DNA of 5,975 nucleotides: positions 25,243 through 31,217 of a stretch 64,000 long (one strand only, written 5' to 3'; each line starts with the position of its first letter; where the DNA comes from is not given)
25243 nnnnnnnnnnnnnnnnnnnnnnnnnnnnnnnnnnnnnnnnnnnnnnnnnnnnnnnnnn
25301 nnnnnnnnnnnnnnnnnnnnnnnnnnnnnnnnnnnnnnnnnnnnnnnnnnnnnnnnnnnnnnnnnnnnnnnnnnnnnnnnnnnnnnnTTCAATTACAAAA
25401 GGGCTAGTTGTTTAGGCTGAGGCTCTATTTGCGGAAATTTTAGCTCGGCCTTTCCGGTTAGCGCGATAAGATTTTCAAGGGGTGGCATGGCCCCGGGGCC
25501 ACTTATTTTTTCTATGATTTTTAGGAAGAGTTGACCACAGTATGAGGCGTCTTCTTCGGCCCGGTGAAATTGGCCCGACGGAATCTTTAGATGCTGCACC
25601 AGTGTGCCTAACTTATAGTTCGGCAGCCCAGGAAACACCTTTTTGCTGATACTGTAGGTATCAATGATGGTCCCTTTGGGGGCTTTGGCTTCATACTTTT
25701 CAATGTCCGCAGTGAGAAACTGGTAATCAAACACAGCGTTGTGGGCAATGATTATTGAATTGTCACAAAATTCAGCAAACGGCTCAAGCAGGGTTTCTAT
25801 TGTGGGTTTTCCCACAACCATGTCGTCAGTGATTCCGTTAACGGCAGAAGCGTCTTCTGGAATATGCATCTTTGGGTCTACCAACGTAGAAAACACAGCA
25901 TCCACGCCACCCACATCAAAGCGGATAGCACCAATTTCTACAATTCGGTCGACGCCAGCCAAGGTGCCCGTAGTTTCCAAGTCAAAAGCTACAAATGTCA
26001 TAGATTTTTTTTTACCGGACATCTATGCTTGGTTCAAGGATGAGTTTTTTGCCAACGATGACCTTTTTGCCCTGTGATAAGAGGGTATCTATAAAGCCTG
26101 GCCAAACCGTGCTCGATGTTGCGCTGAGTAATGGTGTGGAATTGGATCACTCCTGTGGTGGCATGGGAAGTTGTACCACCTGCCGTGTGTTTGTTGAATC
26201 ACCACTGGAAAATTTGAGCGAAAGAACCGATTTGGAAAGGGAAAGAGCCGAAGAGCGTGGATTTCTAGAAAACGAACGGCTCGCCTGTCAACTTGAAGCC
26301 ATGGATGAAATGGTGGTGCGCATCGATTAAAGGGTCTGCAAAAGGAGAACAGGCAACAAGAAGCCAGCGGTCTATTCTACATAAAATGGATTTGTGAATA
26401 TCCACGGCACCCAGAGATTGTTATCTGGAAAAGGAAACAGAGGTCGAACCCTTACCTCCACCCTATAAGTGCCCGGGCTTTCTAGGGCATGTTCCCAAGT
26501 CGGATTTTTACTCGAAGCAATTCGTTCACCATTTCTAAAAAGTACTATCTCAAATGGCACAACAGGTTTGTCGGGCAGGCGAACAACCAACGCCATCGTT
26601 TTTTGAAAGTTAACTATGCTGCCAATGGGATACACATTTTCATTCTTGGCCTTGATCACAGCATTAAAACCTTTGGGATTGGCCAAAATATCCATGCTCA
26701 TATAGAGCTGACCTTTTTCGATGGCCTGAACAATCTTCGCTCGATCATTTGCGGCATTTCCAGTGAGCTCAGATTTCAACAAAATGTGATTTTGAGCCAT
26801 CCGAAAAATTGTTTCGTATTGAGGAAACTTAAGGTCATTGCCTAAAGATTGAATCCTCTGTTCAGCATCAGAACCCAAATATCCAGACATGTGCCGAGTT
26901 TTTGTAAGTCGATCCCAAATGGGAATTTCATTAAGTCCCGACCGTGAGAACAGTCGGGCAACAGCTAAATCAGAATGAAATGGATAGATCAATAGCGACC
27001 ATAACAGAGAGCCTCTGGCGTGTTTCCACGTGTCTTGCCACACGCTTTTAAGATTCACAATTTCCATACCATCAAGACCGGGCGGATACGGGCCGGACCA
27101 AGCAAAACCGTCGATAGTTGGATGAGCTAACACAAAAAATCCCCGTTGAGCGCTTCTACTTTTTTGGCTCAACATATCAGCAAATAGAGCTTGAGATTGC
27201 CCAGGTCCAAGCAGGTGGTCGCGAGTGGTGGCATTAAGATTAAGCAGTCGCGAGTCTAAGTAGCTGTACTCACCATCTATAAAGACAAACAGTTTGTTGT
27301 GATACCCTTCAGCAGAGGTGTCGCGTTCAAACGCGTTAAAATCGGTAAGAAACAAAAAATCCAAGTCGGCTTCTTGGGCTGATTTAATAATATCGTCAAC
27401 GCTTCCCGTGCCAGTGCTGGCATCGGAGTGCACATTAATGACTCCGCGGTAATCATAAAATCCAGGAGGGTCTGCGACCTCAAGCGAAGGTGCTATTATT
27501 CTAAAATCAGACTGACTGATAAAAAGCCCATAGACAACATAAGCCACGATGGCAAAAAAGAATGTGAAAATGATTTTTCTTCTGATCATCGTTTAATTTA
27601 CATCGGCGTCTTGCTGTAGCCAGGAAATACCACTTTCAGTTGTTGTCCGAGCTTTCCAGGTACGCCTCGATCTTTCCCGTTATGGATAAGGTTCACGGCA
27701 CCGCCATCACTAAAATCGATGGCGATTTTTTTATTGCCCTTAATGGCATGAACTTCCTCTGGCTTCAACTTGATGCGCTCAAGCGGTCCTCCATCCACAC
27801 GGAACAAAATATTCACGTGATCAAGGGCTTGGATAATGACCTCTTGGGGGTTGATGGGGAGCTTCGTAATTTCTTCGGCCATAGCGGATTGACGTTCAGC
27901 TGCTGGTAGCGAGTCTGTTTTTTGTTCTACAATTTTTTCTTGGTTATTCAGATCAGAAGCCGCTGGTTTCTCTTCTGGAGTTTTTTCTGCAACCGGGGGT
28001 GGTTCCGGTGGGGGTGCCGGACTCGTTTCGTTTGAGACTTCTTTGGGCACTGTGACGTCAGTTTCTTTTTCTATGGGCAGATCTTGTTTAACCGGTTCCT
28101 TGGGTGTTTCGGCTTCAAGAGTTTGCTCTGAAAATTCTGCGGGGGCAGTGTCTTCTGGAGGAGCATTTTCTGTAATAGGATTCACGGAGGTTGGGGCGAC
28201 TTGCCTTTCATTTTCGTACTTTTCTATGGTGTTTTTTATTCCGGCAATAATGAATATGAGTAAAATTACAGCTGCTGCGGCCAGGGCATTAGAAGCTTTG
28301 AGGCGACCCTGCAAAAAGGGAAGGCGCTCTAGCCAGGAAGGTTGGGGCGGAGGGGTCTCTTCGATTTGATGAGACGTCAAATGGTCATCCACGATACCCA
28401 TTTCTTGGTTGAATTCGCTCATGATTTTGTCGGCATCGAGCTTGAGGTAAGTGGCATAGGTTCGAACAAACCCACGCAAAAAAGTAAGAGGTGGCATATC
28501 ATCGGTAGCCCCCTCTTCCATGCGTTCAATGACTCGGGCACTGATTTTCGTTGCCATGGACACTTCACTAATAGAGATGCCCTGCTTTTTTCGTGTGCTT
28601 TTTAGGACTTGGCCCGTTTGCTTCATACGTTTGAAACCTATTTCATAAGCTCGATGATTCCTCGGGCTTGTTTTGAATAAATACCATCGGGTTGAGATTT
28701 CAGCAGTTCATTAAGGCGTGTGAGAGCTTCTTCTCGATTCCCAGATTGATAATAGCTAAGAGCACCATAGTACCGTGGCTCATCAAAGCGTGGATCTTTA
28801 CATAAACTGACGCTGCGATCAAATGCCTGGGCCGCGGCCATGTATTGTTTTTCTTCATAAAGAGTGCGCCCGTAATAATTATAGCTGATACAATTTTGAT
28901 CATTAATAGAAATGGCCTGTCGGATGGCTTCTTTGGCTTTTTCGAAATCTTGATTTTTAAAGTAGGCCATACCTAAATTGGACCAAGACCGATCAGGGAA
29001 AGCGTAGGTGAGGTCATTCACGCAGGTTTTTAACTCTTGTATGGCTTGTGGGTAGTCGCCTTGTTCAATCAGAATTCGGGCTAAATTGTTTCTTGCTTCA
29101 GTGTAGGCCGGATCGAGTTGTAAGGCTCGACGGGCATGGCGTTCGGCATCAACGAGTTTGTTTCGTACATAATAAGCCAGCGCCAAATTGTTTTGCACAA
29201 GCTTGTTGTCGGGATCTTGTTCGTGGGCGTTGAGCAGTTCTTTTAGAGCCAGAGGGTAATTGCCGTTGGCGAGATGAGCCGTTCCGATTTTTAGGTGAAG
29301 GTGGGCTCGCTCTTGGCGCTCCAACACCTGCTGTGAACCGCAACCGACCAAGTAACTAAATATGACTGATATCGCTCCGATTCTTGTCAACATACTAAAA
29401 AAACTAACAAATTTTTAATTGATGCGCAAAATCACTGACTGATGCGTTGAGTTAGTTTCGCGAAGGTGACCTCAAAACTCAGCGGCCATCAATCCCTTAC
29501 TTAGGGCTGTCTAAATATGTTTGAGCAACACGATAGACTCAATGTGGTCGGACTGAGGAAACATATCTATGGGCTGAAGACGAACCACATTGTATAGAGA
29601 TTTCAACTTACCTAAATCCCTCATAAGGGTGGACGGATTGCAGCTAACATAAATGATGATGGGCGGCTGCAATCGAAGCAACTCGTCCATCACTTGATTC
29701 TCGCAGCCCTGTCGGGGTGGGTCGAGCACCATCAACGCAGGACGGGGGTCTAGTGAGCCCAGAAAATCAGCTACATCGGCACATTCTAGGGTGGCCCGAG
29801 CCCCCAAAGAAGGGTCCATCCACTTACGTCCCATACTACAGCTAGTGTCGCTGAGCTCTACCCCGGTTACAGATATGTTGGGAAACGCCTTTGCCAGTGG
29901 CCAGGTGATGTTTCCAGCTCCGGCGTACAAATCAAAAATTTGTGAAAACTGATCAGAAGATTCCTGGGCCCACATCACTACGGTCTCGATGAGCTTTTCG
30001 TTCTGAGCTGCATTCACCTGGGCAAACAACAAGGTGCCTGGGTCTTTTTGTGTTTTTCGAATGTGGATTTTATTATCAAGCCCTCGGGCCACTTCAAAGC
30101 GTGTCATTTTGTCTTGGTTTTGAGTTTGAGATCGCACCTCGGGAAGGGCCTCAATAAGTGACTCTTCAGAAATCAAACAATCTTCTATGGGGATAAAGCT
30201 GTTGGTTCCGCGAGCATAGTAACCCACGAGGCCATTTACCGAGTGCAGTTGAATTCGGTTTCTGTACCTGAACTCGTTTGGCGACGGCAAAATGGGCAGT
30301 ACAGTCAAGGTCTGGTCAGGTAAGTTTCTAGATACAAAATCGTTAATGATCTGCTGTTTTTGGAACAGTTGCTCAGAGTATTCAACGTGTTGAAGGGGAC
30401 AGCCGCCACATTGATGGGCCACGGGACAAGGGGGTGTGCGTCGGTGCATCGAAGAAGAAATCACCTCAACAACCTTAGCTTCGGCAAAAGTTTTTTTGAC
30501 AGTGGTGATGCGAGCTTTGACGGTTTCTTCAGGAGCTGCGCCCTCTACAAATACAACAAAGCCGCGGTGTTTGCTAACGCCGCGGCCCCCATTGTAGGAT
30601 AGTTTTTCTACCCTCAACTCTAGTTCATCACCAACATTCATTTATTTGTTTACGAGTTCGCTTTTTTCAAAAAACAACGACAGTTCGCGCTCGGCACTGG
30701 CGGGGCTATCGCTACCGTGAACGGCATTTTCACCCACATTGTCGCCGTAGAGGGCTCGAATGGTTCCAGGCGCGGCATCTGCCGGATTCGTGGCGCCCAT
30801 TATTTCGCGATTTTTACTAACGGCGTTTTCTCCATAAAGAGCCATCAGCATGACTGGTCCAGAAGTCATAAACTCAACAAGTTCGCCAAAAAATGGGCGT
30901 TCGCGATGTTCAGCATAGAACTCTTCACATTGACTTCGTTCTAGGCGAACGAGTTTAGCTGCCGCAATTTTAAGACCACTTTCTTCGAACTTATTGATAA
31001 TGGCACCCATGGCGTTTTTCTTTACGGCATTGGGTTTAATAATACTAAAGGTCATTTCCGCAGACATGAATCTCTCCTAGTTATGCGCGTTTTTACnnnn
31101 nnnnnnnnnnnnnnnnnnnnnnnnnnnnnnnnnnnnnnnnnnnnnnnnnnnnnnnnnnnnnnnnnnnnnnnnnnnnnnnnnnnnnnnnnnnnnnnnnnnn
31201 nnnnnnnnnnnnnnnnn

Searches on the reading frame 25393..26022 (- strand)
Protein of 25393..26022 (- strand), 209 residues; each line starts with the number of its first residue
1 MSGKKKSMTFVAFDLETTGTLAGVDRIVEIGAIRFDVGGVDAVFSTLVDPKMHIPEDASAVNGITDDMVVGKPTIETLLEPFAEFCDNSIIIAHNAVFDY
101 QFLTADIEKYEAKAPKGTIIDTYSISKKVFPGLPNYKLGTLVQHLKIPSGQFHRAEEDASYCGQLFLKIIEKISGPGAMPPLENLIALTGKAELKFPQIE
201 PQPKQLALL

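Call 88: search_protein_families(library=pfam, max_evalue=0.00001, proteins=[window:25393-26022:-])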
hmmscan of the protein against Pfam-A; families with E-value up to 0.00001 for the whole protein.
window:25393-26022:- (209 aa): 1 family
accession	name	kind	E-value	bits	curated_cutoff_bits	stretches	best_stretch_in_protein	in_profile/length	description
PF00929.31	RNase_T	-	1.6e-33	117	24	1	11-166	1-164/164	Exonuclease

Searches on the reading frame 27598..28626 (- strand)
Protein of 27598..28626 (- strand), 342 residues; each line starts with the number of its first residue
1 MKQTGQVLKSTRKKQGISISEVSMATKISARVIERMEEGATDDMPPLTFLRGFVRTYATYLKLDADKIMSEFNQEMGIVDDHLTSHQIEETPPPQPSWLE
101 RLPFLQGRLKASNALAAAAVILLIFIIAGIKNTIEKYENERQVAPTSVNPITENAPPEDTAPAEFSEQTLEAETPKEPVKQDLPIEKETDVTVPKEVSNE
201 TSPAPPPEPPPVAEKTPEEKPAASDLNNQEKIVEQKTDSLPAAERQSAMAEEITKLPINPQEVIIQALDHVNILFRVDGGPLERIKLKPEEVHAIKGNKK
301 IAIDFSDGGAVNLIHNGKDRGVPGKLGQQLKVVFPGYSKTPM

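Call 88: search_protein_families(library=pfam, max_evalue=0.00001, proteins=[window:27598-28626:-])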
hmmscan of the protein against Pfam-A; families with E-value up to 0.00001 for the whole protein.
window:27598-28626:- (342 aa): 2 families
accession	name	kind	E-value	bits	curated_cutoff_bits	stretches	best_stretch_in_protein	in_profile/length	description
PF13413.12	HTH_25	-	2.2e-20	72.6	24.6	1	8-68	2-62/62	Helix-turn-helix domain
PF12844.13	HTH_19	-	2.1e-07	31.2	30.2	0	5-69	1-59/64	Helix-turn-helix domain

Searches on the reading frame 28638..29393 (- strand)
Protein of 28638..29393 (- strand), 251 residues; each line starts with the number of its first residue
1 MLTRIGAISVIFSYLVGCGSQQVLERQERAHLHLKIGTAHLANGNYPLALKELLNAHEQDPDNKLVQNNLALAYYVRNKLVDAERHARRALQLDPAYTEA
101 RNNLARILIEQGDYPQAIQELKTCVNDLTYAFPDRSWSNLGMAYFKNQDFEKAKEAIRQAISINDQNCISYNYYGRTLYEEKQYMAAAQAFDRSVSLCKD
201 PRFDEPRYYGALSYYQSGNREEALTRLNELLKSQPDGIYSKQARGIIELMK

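Call 88: search_protein_families(library=pfam, max_evalue=0.00001, proteins=[window:28638-29393:-])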
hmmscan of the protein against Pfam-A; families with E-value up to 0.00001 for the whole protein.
window:28638-29393:- (251 aa): 20 families
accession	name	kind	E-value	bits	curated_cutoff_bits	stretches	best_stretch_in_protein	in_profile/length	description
PF07719.23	TPR_2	-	6.8e-30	101.1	27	1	136-167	3-34/34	Tetratricopeptide repeat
PF00515.34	TPR_1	-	2.7e-24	84.4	27.8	1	136-167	3-34/34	Tetratricopeptide repeat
PF13432.12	TPR_16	-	1.9e-23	83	32.7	2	34-96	1-63/65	Tetratricopeptide repeat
PF14559.12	TPR_19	-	2.4e-22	79.5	25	1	79-123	6-50/68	Tetratricopeptide repeat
PF13428.12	TPR_14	-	8.4e-19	66.6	23.5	0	70-107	7-44/44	Tetratricopeptide repeat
PF13431.12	TPR_17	-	2.2e-16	59.1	24.4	1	88-119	3-34/34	Tetratricopeptide repeat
PF13414.12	TPR_11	-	3.5e-16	59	26.8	0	38-75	2-39/42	TPR repeat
PF13181.12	TPR_8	-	5.8e-16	57.7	25.7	1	135-167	2-34/34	Tetratricopeptide repeat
PF13424.12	TPR_12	-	5.2e-15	55.8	30.1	0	66-124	5-71/77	Tetratricopeptide repeat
PF13174.12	TPR_6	-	4.6e-12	46.2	26.3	0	208-236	4-32/33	Tetratricopeptide repeat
PF07721.20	TPR_4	-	3.1e-11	43.2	27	0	100-118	3-21/26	Tetratricopeptide repeat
PF23914.1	TPR_CcmH_CycH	-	7.9e-11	42.5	42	0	36-123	56-146/158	Cytochrome c-type biogenesis protein H TPR domain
PF13374.12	TPR_10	-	9.9e-11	41.7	27.5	0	67-93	5-31/42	Tetratricopeptide repeat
PF13371.12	TPR_9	-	5.1e-10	39.7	35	0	73-125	4-56/73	Tetratricopeptide repeat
PF12895.13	ANAPC3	-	1.3e-08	35.4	27.2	0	53-123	15-81/82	Anaphase-promoting complex, cyclosome, subunit 3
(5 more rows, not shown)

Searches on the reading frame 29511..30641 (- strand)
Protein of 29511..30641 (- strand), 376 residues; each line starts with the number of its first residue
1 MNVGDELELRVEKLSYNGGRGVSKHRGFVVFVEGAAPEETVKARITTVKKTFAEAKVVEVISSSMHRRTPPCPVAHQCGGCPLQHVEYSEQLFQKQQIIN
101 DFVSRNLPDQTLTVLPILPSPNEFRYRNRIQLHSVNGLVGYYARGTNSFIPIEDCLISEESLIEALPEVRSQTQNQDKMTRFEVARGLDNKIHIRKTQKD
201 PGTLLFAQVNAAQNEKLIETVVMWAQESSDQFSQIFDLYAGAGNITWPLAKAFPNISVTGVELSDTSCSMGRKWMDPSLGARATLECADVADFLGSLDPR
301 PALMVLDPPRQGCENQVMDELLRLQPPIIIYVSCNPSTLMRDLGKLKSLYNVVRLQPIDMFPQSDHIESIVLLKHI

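Call 88: search_protein_families(library=pfam, max_evalue=0.00001, proteins=[window:29511-30641:-])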
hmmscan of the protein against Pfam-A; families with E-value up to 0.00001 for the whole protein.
window:29511-30641:- (376 aa): 2 families
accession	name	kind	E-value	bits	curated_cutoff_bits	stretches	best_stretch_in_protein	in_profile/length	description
PF05958.17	tRNA_U5-meth_tr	-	5.7e-20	72.1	23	1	304-375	287-356/357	tRNA (Uracil-5-)-methyltransferase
PF01938.26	TRAM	-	6.9e-12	45.5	21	1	3-58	4-61/61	TRAM domain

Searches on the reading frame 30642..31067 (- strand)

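Call 88: search_protein_families(library=pfam, max_evalue=0.00001, proteins=[window:30642-31067:-])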
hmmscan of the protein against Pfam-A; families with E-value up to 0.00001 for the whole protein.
window:30642-31067:- (141 aa): 1 family
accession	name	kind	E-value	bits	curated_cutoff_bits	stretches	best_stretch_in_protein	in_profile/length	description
PF00334.24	NDK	-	3.6e-57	192.4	27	1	4-137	1-134/135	Nucleoside diphosphate kinase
